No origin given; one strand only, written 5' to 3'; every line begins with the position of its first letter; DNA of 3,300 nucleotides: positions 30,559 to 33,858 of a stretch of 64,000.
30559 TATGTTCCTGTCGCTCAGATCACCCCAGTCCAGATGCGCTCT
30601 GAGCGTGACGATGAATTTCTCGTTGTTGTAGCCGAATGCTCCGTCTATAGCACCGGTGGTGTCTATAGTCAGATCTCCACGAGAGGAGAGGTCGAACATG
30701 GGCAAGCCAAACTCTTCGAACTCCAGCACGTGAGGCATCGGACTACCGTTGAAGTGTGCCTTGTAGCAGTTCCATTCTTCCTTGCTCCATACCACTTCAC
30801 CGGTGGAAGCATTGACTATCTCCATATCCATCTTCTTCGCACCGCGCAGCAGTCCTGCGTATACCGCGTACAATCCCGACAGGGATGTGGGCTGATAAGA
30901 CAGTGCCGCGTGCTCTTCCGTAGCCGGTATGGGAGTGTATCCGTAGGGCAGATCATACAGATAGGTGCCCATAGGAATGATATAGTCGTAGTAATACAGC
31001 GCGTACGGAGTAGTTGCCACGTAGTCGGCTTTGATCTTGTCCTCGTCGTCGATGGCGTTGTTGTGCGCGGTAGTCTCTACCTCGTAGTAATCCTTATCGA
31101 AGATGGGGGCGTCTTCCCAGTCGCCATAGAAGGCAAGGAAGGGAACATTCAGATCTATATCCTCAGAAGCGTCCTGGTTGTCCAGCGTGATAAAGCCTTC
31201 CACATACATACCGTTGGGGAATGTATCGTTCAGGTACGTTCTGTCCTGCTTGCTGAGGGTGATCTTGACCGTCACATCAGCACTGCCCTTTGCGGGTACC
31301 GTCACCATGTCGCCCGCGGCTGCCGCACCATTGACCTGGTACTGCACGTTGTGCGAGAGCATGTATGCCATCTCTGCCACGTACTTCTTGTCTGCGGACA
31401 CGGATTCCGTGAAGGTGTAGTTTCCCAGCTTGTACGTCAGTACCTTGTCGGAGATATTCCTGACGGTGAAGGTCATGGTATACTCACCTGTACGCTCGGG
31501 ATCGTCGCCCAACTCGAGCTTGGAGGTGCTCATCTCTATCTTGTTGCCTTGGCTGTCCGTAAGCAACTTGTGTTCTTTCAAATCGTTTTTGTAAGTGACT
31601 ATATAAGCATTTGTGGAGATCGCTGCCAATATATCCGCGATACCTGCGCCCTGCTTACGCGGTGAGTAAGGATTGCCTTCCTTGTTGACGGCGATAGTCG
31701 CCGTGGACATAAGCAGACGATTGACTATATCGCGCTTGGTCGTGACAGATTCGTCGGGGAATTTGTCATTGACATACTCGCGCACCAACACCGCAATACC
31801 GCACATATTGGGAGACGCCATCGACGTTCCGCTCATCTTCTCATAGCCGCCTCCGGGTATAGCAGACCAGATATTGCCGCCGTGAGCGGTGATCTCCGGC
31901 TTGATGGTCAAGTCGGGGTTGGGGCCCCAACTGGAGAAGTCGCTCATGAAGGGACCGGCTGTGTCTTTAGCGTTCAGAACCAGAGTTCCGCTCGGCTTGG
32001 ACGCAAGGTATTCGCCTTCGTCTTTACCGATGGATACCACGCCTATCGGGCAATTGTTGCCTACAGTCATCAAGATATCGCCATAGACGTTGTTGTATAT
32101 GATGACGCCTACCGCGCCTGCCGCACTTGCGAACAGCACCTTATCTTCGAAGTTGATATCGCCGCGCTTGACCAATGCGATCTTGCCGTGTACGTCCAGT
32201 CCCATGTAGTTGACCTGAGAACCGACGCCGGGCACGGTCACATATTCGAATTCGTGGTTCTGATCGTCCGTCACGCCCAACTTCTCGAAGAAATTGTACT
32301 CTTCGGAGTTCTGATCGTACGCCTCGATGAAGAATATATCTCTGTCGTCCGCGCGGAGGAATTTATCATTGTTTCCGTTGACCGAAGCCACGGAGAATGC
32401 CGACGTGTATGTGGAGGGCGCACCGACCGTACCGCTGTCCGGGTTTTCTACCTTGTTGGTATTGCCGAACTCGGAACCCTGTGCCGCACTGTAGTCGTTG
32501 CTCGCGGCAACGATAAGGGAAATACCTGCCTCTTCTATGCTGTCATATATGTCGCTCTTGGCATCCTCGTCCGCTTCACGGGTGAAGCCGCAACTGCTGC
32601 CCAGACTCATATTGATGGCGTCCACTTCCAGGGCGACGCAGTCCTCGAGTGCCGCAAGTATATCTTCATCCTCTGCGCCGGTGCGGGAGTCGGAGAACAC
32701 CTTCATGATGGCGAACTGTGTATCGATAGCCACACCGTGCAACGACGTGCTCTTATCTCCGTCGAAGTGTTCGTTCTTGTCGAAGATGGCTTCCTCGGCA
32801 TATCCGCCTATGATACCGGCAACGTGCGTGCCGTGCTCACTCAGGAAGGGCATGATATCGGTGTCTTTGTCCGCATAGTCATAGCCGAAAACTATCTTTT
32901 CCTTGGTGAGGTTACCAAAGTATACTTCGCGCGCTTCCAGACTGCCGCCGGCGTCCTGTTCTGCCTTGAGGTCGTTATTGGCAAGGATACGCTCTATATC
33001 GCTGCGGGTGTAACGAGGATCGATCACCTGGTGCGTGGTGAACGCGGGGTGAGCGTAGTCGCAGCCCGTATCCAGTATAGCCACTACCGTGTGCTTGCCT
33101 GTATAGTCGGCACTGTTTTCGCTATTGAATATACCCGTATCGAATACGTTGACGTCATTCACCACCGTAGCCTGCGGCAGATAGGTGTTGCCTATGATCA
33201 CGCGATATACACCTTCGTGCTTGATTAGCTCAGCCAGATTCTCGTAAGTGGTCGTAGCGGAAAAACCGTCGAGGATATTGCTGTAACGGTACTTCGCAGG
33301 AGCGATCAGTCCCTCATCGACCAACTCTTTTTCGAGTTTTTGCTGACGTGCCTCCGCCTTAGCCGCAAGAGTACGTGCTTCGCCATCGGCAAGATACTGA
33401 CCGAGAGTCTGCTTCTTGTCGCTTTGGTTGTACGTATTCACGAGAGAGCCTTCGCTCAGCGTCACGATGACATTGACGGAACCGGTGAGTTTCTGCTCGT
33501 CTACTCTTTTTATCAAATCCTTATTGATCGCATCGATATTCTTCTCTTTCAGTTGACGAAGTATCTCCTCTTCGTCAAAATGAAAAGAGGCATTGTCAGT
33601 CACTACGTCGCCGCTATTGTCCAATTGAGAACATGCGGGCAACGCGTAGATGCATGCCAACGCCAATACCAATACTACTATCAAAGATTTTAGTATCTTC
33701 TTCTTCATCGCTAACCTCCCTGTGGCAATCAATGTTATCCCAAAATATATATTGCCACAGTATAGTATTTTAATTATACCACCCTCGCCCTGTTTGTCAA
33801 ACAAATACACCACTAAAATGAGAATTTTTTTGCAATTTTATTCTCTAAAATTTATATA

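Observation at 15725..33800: One ~18-kb operon joining a giant cell-envelope subtilase, two lipoproteins and an expanded peptide-type ABC importer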

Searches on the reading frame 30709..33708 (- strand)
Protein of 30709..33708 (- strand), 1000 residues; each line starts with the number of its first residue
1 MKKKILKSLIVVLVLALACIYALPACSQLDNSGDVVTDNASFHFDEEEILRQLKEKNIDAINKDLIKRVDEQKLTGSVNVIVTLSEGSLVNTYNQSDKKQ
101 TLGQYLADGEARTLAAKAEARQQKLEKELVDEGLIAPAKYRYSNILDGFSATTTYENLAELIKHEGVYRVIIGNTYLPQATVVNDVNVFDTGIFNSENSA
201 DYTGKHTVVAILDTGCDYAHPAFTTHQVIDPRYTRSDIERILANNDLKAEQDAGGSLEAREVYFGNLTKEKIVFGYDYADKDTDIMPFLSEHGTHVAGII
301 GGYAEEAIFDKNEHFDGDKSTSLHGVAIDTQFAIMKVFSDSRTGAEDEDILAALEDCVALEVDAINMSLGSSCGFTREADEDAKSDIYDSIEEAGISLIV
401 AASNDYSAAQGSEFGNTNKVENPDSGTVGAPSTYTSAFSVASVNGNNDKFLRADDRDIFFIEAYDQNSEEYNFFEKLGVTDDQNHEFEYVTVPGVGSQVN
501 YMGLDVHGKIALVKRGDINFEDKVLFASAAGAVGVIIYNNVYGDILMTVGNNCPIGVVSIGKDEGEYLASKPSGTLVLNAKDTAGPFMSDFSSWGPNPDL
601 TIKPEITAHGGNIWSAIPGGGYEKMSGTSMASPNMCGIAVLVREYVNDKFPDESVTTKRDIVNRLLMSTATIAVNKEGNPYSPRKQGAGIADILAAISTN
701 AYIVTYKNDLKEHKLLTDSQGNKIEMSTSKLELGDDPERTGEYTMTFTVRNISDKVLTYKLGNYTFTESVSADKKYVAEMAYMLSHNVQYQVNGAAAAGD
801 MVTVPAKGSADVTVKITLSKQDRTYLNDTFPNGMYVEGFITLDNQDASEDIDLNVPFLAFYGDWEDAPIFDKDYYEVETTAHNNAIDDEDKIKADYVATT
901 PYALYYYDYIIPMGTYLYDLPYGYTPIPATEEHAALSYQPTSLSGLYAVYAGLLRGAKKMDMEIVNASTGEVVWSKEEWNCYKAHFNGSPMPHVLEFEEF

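Call 29: search_solved_structures(query=window:30709-33708:-, max_evalue=0.00001, show_alignments=1)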
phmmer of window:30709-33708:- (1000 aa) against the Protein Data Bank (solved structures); distinct sequences matched with E-value up to 0.00001: 69 (the best 60 are shown).
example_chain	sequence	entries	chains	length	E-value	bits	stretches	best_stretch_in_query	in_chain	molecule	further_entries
7edd_A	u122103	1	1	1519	1.3e-65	225.2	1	201-895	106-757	C5a peptidase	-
5xyr_A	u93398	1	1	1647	6.2e-61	209.8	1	283-895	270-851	Chemokine protease C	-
5xya_A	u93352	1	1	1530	7.6e-61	209.5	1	283-895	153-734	Chemokine protease C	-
6vjb_A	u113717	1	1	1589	1.1e-59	205.7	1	283-895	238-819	Putative cell envelope proteinase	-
8bty_A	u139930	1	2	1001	1.5e-59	205.2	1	203-880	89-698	C5a peptidase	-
1xf1_A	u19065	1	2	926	2.2e-59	204.7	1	204-880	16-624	C5a peptidase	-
5xxz_A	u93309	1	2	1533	3.9e-59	203.9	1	287-895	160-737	Chemokine protease C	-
31mr_B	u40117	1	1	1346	9.3e-59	202.6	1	283-895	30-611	Cell envelope proteinase A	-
3eif_A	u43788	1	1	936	5e-57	196.9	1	203-880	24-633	C5a peptidase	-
7yzx_A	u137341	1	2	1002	6.4e-57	196.5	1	203-880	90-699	C5a peptidase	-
7bj3_A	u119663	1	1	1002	1.6e-56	195.2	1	203-880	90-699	C5a peptidase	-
8jmw_A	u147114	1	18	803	3e-31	111.5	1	321-705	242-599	S8 family serine peptidase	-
2ek8_A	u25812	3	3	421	2.1e-12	49.2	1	488-641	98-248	Aminopeptidase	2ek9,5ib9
9t7m_E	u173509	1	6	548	2e-10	42.6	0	577-658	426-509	Subtilisin-like serine germination related protease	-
6hc6_A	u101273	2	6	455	2.3e-10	42.4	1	494-581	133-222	Aminopeptidase YwaD | Aminopeptidase Y (Arg Lys Leu preference)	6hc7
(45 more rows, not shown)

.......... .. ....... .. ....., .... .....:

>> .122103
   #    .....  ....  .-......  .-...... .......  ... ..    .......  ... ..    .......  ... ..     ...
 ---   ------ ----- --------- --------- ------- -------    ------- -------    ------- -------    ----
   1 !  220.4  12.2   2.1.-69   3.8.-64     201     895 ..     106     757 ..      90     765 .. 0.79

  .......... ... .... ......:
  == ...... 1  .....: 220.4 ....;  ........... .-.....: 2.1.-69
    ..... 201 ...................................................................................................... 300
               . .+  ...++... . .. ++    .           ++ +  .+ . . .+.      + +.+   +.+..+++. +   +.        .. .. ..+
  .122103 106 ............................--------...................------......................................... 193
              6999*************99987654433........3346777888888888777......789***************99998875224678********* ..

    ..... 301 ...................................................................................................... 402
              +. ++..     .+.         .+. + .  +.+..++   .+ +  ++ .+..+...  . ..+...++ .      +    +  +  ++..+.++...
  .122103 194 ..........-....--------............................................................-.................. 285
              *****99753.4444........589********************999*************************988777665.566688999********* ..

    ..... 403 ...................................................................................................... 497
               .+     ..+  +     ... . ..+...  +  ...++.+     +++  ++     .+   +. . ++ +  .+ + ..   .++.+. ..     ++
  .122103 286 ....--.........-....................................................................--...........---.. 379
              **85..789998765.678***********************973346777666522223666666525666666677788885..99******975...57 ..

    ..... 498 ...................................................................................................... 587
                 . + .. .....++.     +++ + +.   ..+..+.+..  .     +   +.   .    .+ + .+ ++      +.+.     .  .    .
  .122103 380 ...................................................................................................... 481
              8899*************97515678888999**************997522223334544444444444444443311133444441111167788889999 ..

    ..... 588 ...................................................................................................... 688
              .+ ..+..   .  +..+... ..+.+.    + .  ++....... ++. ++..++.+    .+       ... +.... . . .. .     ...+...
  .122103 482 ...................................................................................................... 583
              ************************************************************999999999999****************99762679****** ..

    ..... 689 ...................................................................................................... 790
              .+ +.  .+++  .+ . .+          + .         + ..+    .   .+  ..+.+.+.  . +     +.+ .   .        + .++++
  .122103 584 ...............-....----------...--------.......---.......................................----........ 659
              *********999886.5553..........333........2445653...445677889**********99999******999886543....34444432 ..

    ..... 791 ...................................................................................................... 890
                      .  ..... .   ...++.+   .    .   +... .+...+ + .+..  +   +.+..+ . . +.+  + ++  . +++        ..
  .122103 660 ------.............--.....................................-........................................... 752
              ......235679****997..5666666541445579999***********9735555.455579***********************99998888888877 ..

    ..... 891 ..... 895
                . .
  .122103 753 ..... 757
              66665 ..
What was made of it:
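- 25825..33708 (-): 2627-aa cell-envelope subtilase. Layout: signal peptide with lipobox (LPAC), weak I9-like propeptide at about 81-171, S8 domain 204-689 with a PA insert, fn3_5 at 740-858, Ig-like modules near 1265-1409, LRR_5 array at about 1510-2250, C-terminal TM helix at 2604-2622. The best solved relatives are C5a peptidase, SpyCEP and CspA (E 1e-65..1e-59, call 29).
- Closest known: Streptococcal cell-envelope proteases ScpA. Same: They share the S8 domain, PA insert and Fn3 arrangement, and the catalytic motifs align (E 1e-65..1e-59, call 29).
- The catalytic region aligns to ScpA, SpyCEP and CspA (call 29). The closest solved relatives are C5a peptidase and SpyCEP (call 29).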

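Call 30: search_protein_families(library=ncbifam, proteins=[window:30709-33708:-], max_evalue=0.001)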
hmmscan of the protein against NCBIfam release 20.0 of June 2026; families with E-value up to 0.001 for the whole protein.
window:30709-33708:- (1000 aa): 11 families
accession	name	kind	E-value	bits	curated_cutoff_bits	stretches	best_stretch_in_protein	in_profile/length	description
NF040553.1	SGO_0316_fam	subfamily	1.2e-75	255.2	1400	1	51-878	121-909/1486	SGO_0316/SGO_0317 family LPXTG-anchored serine peptidase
TIGR03921.1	T7SS_mycosin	equivalog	1.6e-18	66.9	278.75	2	589-701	189-289/353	type VII secretion-associated serine protease mycosin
NF038113.1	T9SSA_dep_M36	equivalog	2.5e-11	42.5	885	1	504-571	466-537/869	T9SS-dependent M36 family metallopeptidase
NF040809.1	germ_prot_CspBA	exception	1.4e-10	39.5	1250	1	580-654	982-1058/1099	bifunctional germination protease/germinant receptor pseudoprotease CspBA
NF038112.1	myxo_dep_M36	subfamily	2.6e-10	38.1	1500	1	505-571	541-609/1604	myxosortase-dependent M36 family metallopeptidase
NF038111.1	rhom_dep_M36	equivalog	2e-09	35.5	1700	1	497-568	528-602/1315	rhombosortase-dependent M36 family metallopeptidase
NF040808.2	CspC_non_triad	exception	3.7e-09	35.6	675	1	592-697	447-549/556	bile acid germinant receptor pseudoprotease CspC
NF042956.1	IteS_antiphage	equivalog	1.8e-06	26.5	900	0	589-691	444-553/747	S8 family anti-phage peptidase IteS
TIGR03895.1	protease_PatA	subfamily_domain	6.1e-06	25.3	421.05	1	573-644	111-178/606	PatA/PatG family cyanobactin maturation protease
NF049966.1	QH_SP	equivalog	1e-05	25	165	0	329-402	56-121/219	subtilisin-like serine protease QhpE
NF051851.1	AtpSerPepEprS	equivalog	5.6e-05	21.4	1700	1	606-644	281-319/988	autotransporter serine peptidase EprS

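Call 55: find_homologous_proteins(query=window:31009-33708:-, max_evalue=1e-10)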
Query window:31009-33708:- (900 aa): 551 proteins with E <= 1e-10 among 8000 candidates; the best 120 are listed.
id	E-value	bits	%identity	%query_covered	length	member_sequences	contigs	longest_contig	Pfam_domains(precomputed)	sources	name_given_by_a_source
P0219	0.0e+0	1049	57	100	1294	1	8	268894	PF06280.19,PF02225.28,PF00082.28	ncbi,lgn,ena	-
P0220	0.0e+0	1029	58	95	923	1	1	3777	PF06280.19,PF02225.28,PF00082.28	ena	-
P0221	1.5e-294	998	54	99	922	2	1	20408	PF06280.19,PF02225.28,PF00082.28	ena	-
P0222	2.8e-281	954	53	100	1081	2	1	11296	PF06280.19,PF02225.28,PF00082.28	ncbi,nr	ncbi:MAG: S8 family serine peptidase, partial [Clostridia bacterium]|nr:S8 family serine peptidase [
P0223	1.3e-272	925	59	83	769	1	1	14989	PF02225.28,PF00082.28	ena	-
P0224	1.3e-263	895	59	80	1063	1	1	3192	PF06280.19,PF02225.28,PF00082.28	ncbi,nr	ncbi:MAG: S8 family serine peptidase, partial [Clostridia bacterium]|nr:S8 family serine peptidase [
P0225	9.7e-246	836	58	78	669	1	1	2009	PF06280.19,PF02225.28,PF00082.28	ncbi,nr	ncbi:MAG: S8 family serine peptidase, partial [Clostridia bacterium]|nr:S8 family serine peptidase [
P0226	2.4e-229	782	56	78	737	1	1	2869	PF02225.28,PF00082.28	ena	-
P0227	8.7e-227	773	61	68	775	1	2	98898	PF06280.19,PF02225.28,PF00082.28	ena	-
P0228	4.1e-220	751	56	71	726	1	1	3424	PF02225.28,PF00082.28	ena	-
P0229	4.4e-217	741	46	97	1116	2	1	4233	PF06280.19,PF02225.28,PF00082.28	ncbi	-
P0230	1.7e-215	736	45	100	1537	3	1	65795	PF13306.13,PF06280.19,PF02225.28,PF22359.3,PF02368.25,PF00082.28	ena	-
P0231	8.1e-213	727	52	77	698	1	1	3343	PF02225.28,PF00082.28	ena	-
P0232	4.6e-211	721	43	100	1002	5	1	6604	PF06280.19,PF02225.28,PF09826.16,PF00082.28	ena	-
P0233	1.8e-207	710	45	97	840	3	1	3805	PF06280.19,PF02225.28,PF00082.28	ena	-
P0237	8.9e-194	664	47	91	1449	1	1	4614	PF13306.13,PF06280.19,PF02225.28,PF05922.22,PF00082.28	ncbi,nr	ncbi:MAG: S8 family serine peptidase, partial [Clostridiales bacterium]|nr:S8 family serine peptidas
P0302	1.5e-129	452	39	90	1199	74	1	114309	PF06280.19,PF02225.28,PF02368.25,PF26918.1,PF00082.28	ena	-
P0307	3.4e-124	434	40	78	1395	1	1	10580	PF02225.28,PF05922.22,PF00082.28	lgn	-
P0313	8.3e-120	420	36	91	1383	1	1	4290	PF02225.28,PF05922.22,PF00082.28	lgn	-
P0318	6.2e-117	410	37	88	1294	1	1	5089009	PF02225.28,PF02368.25,PF00082.28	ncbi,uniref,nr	ncbi:S8 family serine peptidase [Anaeromicropila herbilytica]|uniref:BIG2 domain-containing protein 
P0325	9.2e-115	403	34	97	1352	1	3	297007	PF02225.28,PF05922.22,PF02368.25,PF00082.28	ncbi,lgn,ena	-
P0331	4.7e-114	401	36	88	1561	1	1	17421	PF06280.19,PF02225.28,PF05922.22,PF26918.1,PF00082.28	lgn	-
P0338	5.4e-112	394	36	88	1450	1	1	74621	PF06280.19,PF02225.28,PF05922.22,PF00082.28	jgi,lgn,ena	jgi:lactocepin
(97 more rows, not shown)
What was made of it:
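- On Cell-envelope proteinase group of subtilases (lactocepin / C5a peptidase type, MEROPS S8A): Some homologues carry a precomputed PF05922 hit (call 55).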

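Call 56: find_encoding_contigs(protein=P0219, flank=10000, max_places=1)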
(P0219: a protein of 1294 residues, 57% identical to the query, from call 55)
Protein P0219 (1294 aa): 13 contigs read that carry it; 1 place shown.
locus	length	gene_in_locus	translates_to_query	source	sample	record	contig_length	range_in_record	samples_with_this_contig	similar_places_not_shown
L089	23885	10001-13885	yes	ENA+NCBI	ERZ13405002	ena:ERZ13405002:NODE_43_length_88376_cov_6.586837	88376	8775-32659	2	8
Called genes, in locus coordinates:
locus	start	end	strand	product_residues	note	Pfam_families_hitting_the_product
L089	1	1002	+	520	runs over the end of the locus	PF00005:ABC_tran, PF13304:AAA_21 (faint), PF00005:ABC_tran, PF17912:OB_MalK (weak)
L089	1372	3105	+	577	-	PF02837:Glyco_hydro_2_N, PF22666:Glyco_hydro_2_N2, PF00703:Glyco_hydro_2 (weak), PF02836:Glyco_hydro_2_C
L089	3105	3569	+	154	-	PF00383:dCMP_cyt_deam_1, PF14437:MafB19-deam, PF14439:Bd3614-deam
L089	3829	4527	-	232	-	-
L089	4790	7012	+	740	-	PF08447:PAS_3, PF00512:HisKA, PF02518:HATPase_c, PF00072:Response_reg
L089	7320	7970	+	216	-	PF04402:SIMPL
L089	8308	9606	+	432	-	PF01336:tRNA_anti-codon, PF00152:tRNA-synt_2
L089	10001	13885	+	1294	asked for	PF00082:Peptidase_S8, PF02225:PA, PF06280:fn3_5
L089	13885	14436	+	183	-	-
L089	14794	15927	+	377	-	PF00149:Metallophos, PF12850:Metallophos_2 (weak), PF12320:SbcD_C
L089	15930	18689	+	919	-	PF13476:AAA_23, PF13514:AAA_27 (weak), PF13555:AAA_29 (weak), PF13558:SbcC_Walker_B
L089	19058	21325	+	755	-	PF00149:Metallophos, PF09587:PGA_cap (faint), PF02872:5_nucleotid_C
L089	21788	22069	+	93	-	-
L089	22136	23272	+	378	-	-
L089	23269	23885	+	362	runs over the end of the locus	PF00005:ABC_tran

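Call 57: find_encoding_contigs(protein=P0302, flank=10000, max_places=1)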
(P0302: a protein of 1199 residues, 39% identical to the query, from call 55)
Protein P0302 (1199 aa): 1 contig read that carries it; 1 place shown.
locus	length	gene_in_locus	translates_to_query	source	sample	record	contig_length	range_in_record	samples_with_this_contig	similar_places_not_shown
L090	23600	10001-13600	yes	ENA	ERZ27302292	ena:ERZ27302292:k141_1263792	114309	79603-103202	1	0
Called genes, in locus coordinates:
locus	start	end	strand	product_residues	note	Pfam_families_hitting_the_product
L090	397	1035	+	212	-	PF04961:FTCD_C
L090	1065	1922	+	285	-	PF00763:THF_DHG_CYH, PF02882:THF_DHG_CYH_C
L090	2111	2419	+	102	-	PF00829:Ribosomal_L21p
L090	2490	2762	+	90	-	PF04327:Peptidase_Prp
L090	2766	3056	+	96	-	PF01016:Ribosomal_L27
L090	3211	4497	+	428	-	PF01018:GTP1_OBG, PF00009:GTP_EFTU (faint), PF01926:MMR_HSR1, PF02421:FeoB_N, PF09269:DUF1967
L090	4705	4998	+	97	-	PF01985:CRS1_YhbY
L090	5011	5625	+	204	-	PF01467:CTP_transf_like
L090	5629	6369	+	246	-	PF01966:HD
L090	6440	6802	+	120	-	PF02410:RsfS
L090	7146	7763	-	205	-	PF01726:LexA_DNA_bind, PF00717:Peptidase_S24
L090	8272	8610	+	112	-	PF01476:LysM (weak)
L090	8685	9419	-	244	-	PF01171:ATP_bind_3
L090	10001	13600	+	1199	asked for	PF00082:Peptidase_S8, PF02225:PA, PF06280:fn3_5, PF02368:Big_2, PF26918:Ig_Eae (weak)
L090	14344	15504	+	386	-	PF04851:ResIII, PF00270:DEAD, PF00271:Helicase_C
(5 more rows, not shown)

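Call 58: find_encoding_contigs(protein=P0318, flank=10000, max_places=1)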
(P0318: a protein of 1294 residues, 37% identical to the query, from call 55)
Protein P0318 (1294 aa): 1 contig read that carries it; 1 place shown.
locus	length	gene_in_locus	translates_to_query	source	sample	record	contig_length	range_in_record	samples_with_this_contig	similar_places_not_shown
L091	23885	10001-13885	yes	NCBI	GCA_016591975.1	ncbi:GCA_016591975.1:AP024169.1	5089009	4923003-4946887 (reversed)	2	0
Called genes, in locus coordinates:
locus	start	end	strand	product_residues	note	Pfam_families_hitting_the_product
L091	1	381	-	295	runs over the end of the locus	PF13539:Peptidase_M15_4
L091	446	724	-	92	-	-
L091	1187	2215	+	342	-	PF01757:Acyl_transf_3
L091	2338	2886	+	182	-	PF08279:HTH_11, PF21476:PF0610-like_N (faint), PF02829:3H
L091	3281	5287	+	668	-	PF02743:dCache_1, PF22673:MCP-like_PDC_1, PF00015:MCPsignal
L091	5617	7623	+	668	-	PF02743:dCache_1, PF22673:MCP-like_PDC_1, PF00015:MCPsignal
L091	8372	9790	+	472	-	PF00078:RVT_1, PF08388:GIIM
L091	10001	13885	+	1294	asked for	PF00082:Peptidase_S8, PF02225:PA, PF02368:Big_2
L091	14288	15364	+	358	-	PF00365:PFK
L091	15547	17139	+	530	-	PF05496:RuvB_N (weak), PF06068:TIP49 (faint), PF13177:DNA_pol3_delta2, PF13604:AAA_30 (faint), PF00004:AAA, PF13401:AAA_22 (weak), PF22608:DNAX_ATPase_lid, PF12169:DNA_pol3_gamma3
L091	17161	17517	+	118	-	PF02575:YbaB_DNA_bd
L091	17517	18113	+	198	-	PF21176:RecR_HhH, PF02132:RecR_ZnF, PF13662:Toprim_4, PF01751:Toprim, PF21175:RecR_C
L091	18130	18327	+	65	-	-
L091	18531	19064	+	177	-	PF04229:GrpB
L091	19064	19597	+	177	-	PF13302:Acetyltransf_3, PF13420:Acetyltransf_4 (weak), PF00583:Acetyltransf_1, PF13508:Acetyltransf_7 (weak), PF13523:Acetyltransf_8 (weak)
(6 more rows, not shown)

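Call 60: search_protein_families(library=pfam, proteins=[L089:13885-14436:+], max_evalue=1)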
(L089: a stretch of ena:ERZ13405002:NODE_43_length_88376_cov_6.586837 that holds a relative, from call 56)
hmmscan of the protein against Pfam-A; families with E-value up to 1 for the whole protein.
L089:13885-14436:+ (183 aa): 0 families
